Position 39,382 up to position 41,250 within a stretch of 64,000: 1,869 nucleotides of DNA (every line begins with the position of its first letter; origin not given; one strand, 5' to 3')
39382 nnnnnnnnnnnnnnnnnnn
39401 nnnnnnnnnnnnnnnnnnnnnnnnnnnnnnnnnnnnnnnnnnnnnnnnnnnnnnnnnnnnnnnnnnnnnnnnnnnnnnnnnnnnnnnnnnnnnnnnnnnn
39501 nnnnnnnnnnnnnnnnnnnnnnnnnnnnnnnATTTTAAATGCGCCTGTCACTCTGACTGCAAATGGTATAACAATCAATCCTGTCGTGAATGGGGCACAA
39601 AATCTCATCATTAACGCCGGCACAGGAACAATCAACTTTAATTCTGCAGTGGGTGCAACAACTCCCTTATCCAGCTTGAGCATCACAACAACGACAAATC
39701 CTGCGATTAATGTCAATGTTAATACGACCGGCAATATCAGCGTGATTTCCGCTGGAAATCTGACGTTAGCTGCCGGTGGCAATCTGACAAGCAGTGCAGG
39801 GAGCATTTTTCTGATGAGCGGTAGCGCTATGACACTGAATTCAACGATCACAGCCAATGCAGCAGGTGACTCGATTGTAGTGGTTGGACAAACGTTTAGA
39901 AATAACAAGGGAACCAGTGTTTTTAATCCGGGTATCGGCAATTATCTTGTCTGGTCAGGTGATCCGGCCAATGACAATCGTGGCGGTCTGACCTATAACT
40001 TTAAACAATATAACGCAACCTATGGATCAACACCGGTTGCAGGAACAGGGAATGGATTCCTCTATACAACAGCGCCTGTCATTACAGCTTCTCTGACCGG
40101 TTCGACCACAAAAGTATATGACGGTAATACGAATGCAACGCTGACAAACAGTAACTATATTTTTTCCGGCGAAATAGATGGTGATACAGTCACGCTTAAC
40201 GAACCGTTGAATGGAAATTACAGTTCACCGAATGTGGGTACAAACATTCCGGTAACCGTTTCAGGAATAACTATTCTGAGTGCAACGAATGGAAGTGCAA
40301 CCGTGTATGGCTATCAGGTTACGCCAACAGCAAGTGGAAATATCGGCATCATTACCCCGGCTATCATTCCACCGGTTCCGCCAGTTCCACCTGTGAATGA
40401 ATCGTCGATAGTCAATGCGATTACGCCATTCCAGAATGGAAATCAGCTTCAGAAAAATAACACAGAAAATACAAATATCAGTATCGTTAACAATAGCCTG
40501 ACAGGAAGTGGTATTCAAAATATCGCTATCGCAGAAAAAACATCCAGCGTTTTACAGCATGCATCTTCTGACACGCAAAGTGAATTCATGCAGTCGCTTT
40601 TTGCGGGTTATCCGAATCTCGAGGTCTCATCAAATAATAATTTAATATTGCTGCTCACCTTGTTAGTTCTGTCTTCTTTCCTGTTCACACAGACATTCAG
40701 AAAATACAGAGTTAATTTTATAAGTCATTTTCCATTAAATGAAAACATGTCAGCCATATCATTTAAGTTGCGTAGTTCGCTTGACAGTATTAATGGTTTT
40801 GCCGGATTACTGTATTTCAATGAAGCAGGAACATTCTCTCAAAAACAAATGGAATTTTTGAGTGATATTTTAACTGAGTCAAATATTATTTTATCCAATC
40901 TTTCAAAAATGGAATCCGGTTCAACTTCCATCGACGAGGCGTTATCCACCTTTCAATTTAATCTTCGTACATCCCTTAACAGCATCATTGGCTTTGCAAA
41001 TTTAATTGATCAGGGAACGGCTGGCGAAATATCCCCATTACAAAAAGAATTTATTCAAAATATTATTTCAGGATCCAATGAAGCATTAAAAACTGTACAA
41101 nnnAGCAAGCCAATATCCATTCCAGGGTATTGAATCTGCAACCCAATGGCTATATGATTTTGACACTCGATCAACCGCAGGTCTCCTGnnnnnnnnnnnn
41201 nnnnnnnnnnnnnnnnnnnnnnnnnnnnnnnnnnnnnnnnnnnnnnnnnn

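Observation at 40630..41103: FHA-like TpsA exoprotein ends in a membrane anchor plus two tandem His-less HisKA/DHp look-alike modules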

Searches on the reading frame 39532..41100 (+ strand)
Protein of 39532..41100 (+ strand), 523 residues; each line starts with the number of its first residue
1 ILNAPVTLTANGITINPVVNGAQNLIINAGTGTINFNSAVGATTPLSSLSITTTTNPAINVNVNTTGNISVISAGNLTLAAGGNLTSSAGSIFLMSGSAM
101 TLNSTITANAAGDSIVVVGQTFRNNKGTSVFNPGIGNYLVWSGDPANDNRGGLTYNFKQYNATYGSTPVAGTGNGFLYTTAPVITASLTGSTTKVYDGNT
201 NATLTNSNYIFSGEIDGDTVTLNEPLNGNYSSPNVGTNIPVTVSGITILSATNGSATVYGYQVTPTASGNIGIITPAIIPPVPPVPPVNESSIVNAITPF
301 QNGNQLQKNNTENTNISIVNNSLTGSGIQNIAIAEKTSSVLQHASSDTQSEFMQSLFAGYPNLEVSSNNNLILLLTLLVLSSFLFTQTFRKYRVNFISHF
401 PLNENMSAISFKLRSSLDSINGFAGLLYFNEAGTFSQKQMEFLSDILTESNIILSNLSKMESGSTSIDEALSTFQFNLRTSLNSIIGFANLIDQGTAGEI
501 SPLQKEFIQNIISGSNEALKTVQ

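Call 12: find_related_loci(query=window:39532-41100:+, collection=genome_contigs, flank=10000)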
Query window:39532-41100:+ (523 aa) in genome_contigs; peptide patterns used: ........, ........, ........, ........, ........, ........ (x = any residue, [..] = any of these).
452 stretches matched a pattern; 85 encode a relative of the query (tblastn E <= 1e-3); the best 80 are kept; 80 distinct loci.
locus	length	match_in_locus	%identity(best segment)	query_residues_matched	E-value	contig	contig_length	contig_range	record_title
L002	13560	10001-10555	65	96-279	7e-66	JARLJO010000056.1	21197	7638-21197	MAG: Gammaproteobacteria bacterium isolate MAG_CA28 MetaCoAG_Bin_28_Anoxic_k141_1853856, whole genome shotgun sequence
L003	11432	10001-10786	49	3-276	5e-60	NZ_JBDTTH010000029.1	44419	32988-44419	MAG: Polaromonas sp. isolate cluster3_bin.291 NODE_2107_length_44419_cov_24.517492, whole genome shotgun sequence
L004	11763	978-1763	48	2-275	6e-52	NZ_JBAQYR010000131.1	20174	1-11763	MAG: Polaromonas sp. isolate MFD06263_ilm_asm_bin10 k127_18456, whole genome shotgun sequence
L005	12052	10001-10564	53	89-275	2e-52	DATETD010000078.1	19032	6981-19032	MAG TPA_asm: Rhodocyclaceae bacterium isolate SMAG_U8306 k141_2799250, whole genome shotgun sequence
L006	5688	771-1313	54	115-299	6e-49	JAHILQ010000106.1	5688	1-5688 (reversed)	MAG: Nitrospinota bacterium isolate KR13_N2.mb.31 KR13_N2.mb.31_k141_144230, whole genome shotgun sequence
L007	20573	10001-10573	54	98-279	2e-47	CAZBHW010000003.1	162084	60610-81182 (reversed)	MAG TPA_asm: uncultured Coxiellaceae bacterium isolate binchicken_co168_365 genome assembly, contig: NODE_77_length_1620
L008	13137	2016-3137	48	56-275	4e-45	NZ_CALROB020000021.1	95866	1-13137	MAG: Polaromonas sp. YR568 isolate JJ-K1D3-5-3-m1-bin264 JJ-K1D3-5-C111, whole genome shotgun sequence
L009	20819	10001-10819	53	122-299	1e-36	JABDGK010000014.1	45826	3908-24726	MAG: Gammaproteobacteria bacterium isolate BWOrgControl_Nextera23_MAG1 3300021009.a:Ga0206815_1027, whole genome shotgun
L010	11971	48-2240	47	115-279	3e-35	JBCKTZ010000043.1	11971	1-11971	Gallionellaceae bacterium isolate SLM_LV1_0830-N11 Node_43_length_11971_cov_57.319082, whole genome shotgun sequence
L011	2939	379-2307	44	92-291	6e-32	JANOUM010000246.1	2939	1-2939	MAG: Rhodoferax sp. isolate VAR_39_metabat_138_sub VAR_39_k141_3321397, whole genome shotgun sequence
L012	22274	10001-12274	41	30-277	3e-31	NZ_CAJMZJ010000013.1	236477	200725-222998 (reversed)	Paraburkholderia sp. J76 13, whole genome shotgun sequence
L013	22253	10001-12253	41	30-277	5e-31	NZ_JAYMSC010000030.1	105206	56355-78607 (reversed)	Paraburkholderia sp. JHI869 NODE_30_length_105206_cov_15.385129, whole genome shotgun sequence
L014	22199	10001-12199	41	58-277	5e-31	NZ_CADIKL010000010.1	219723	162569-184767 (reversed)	Paraburkholderia caffeinitolerans strain LMG 28688 isolate LMG 28688, whole genome shotgun sequence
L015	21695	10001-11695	40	30-277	2e-30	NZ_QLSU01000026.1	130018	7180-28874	Paraburkholderia unamae strain CATux-332 Ga0215848_126, whole genome shotgun sequence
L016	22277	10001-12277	39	30-277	2e-34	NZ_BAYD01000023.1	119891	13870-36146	Paraburkholderia oxyphila NBRC 105797, whole genome shotgun sequence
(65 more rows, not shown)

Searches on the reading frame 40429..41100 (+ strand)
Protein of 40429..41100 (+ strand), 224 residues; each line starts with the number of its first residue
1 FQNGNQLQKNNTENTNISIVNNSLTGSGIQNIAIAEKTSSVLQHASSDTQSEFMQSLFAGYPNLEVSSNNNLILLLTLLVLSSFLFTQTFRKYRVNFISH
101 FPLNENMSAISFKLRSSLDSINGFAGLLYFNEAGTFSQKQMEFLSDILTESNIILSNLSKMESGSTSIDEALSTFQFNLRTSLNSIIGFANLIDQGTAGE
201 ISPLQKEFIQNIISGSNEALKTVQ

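Call 8: find_homologous_proteins(query=window:40429-41100:+, max_evalue=0.01)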
Query window:40429-41100:+: 518 candidates shared short words with the query, none scored E <= 0.01.
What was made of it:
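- The word-indexed protein search with the tail found nothing (call 8).
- Tried and rejected: Word-indexed protein search with aa 1700-1923 found nothing (call 8).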
